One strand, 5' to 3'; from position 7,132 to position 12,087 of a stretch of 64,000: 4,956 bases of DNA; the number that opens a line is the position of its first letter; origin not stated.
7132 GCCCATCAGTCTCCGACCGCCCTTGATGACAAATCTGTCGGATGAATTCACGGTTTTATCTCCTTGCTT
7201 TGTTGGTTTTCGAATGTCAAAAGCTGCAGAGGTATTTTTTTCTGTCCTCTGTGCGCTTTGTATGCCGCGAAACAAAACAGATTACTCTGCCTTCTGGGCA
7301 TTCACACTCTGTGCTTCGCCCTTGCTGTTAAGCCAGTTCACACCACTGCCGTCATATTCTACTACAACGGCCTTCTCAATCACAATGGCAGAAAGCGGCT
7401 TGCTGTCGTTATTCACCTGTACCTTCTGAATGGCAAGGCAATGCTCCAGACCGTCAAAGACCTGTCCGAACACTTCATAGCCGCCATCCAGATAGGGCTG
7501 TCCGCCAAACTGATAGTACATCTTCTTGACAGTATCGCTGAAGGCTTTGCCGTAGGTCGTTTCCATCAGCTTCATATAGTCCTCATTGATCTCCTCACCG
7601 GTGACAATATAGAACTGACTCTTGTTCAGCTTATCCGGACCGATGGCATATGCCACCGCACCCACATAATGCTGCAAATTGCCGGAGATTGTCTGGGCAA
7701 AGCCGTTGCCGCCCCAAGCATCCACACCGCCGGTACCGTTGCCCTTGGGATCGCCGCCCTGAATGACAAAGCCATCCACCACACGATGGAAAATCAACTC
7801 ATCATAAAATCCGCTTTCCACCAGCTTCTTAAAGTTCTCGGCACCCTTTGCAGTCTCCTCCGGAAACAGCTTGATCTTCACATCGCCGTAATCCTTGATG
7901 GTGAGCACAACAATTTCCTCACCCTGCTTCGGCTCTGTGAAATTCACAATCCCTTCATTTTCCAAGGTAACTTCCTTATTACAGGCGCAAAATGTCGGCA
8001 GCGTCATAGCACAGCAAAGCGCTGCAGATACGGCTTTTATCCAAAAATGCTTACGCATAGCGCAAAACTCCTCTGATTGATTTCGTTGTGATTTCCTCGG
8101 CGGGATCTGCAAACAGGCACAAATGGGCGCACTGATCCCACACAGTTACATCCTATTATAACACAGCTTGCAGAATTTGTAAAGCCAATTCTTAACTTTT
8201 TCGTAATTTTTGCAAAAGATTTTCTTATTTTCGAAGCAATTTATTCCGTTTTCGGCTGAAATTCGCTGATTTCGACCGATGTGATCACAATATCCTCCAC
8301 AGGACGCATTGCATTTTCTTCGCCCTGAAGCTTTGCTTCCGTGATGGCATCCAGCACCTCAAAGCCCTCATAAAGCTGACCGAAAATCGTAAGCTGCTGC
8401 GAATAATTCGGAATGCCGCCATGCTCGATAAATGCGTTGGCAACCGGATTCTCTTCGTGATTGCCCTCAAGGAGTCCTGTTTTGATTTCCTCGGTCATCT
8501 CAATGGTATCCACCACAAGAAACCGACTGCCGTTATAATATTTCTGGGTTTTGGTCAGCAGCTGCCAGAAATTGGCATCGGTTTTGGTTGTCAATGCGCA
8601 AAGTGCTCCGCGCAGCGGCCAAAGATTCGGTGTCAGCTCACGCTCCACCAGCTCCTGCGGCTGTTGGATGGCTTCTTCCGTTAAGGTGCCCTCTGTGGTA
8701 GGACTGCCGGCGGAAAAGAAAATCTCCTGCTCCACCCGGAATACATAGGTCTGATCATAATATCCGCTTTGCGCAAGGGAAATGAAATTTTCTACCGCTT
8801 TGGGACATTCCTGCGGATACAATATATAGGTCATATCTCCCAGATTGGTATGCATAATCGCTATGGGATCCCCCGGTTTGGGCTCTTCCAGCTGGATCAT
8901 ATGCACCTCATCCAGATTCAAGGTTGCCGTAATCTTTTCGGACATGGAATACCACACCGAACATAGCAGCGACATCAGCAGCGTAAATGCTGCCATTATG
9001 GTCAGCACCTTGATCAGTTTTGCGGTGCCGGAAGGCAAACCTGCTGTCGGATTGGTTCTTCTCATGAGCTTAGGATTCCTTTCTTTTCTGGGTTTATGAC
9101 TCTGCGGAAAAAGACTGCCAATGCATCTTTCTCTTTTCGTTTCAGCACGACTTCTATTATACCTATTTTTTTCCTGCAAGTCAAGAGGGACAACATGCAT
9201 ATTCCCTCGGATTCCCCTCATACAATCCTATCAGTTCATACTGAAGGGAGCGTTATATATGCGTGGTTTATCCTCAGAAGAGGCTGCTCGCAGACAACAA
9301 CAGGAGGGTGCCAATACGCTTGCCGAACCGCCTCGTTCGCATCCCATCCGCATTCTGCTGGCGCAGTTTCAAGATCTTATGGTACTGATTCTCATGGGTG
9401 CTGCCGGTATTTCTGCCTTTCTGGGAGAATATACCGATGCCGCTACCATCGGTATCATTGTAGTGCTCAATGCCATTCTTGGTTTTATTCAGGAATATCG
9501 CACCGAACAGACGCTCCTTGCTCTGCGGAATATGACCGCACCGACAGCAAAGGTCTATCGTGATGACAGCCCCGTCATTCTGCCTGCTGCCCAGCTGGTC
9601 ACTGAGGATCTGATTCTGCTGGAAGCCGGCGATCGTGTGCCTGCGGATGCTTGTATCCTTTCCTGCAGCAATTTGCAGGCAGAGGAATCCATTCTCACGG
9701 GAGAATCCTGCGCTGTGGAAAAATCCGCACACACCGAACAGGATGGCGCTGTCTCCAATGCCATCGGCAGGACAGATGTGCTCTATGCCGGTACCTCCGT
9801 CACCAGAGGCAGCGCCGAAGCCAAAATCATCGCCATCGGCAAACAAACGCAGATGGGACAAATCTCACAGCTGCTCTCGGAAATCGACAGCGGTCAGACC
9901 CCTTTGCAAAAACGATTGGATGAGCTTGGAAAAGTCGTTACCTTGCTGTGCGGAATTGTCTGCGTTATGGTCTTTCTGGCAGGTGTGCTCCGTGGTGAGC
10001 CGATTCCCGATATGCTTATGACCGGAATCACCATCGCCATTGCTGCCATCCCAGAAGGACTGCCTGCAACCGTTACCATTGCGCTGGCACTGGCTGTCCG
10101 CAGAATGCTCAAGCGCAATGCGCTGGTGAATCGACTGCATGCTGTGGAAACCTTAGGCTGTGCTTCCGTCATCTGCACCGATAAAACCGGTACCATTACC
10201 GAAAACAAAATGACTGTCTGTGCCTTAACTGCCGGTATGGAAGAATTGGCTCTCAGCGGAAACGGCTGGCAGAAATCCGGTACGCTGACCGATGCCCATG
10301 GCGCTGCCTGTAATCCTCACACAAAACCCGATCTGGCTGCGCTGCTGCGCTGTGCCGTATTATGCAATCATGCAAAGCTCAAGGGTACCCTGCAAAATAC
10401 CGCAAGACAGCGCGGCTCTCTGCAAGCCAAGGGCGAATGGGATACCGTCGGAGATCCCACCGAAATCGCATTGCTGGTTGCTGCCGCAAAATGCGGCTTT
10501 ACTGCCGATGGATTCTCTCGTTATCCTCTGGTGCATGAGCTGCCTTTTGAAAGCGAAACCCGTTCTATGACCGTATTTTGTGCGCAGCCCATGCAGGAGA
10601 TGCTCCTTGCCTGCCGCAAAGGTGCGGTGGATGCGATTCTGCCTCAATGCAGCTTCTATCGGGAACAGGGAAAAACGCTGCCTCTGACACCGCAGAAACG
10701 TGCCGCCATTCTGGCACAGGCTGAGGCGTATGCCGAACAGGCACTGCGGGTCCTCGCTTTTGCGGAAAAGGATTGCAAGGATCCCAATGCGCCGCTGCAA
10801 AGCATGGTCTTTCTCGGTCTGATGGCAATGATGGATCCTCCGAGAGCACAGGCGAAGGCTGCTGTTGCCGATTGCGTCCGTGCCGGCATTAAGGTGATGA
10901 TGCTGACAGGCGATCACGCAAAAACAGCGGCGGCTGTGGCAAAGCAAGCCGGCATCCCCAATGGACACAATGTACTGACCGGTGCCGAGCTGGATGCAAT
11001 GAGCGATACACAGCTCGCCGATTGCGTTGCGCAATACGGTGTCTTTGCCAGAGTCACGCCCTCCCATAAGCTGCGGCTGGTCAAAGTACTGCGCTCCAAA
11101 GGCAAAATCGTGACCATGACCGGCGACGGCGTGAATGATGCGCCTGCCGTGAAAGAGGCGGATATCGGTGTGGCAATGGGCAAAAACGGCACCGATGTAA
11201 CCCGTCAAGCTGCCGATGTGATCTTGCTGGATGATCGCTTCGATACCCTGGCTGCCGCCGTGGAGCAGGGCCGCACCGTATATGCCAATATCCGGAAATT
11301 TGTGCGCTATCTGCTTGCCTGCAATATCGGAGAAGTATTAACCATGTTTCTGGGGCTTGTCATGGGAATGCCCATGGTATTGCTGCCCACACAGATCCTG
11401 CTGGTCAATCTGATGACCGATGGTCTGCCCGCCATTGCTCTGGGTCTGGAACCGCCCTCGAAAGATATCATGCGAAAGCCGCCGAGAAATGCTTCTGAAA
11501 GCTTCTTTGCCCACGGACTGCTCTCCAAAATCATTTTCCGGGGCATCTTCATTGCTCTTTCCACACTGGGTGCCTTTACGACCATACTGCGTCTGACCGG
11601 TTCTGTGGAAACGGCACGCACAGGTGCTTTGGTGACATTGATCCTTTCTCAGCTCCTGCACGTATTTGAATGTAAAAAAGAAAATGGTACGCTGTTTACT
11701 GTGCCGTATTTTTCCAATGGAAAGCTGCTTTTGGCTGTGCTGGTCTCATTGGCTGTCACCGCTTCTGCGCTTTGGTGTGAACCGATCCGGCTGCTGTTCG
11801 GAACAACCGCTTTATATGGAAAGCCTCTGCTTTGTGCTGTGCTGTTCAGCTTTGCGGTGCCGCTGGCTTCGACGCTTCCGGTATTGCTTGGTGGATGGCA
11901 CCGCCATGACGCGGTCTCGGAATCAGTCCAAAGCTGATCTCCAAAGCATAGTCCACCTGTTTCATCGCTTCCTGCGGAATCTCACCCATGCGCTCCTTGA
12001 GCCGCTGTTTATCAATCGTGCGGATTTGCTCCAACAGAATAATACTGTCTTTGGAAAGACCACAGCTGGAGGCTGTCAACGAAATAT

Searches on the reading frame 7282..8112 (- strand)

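Call 32: search_protein_families(library=pfam, proteins=[window:7282-8112:-], max_evalue=0.001)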
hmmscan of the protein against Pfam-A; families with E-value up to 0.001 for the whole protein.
window:7282-8112:- (276 aa): 1 family
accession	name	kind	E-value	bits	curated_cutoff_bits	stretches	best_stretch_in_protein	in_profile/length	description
PF00160.26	Pro_isomerase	-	9.5e-34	117.4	21.7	1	68-249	2-158/159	Cyclophilin type peptidyl-prolyl cis-trans isomerase/CLD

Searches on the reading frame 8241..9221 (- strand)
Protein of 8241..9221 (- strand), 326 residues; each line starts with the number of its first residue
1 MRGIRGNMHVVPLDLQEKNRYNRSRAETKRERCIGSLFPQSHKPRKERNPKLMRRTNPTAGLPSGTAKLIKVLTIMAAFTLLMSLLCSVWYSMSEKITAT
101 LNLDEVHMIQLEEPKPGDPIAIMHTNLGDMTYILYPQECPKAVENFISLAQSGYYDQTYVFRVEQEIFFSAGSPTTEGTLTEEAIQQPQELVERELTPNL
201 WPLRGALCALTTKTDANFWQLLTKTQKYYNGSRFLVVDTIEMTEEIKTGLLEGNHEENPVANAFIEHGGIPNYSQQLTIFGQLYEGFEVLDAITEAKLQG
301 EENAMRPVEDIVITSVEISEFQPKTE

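Call 32: search_protein_families(library=pfam, proteins=[window:8241-9221:-], max_evalue=0.001)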
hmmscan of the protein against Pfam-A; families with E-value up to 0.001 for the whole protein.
window:8241-9221:- (326 aa): 1 family
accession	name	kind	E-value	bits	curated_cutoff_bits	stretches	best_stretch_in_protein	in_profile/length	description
PF00160.26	Pro_isomerase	-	1.4e-22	81.1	21.7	1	122-317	3-158/159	Cyclophilin type peptidyl-prolyl cis-trans isomerase/CLD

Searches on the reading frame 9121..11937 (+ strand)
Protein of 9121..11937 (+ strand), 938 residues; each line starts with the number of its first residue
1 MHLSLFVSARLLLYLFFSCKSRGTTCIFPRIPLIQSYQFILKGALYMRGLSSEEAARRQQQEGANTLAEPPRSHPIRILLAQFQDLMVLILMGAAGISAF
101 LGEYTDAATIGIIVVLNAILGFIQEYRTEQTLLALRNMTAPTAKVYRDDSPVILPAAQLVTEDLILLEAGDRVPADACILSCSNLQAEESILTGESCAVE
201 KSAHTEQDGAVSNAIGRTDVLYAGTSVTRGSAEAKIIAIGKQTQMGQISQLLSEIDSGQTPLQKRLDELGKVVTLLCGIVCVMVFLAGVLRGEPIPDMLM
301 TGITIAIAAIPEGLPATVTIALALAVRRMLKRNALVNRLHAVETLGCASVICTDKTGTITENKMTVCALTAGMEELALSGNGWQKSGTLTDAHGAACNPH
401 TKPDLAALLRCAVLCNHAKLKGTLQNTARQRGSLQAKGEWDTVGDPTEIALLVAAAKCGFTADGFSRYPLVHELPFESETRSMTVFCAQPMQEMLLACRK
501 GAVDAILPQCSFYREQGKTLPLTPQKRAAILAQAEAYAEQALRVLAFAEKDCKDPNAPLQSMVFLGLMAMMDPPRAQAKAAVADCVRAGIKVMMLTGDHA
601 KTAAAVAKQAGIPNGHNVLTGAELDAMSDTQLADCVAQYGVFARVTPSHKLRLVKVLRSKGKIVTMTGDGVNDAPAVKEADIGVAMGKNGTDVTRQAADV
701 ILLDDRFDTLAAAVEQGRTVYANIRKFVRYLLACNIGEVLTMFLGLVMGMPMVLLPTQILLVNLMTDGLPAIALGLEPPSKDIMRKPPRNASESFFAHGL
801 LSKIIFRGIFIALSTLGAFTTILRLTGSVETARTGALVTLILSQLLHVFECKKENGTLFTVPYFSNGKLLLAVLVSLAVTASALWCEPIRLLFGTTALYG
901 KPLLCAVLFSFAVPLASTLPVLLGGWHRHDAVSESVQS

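Call 8: search_protein_families(library=pfam, proteins=[window:9121-11937:+], max_evalue=0.01)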
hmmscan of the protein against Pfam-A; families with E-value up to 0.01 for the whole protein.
window:9121-11937:+ (938 aa): 6 families
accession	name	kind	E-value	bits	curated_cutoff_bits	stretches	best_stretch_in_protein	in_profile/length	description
PF00122.25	E1-E2_ATPase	-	3.8e-49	167.1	28.1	1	137-332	1-181/181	E1-E2 ATPase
PF00689.26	Cation_ATPase_C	-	2.1e-41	142.1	27.3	1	751-915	1-167/175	Cation transporting ATPase, C-terminus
PF13246.12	Cation_ATPase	-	1.7e-18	66.8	21.7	1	413-513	1-91/91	Cation transport ATPase (P-type)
PF00690.31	Cation_ATPase_N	-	1.6e-14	53.8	20.4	1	48-98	19-69/69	Cation transporter/ATPase, N-terminus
PF00702.32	Hydrolase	-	3.4e-13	50.9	26.4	1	565-681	88-191/191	haloacid dehalogenase-like hydrolase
PF08282.18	Hydrolase_3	-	0.00022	21.5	20.9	1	653-709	195-250/255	haloacid dehalogenase-like hydrolase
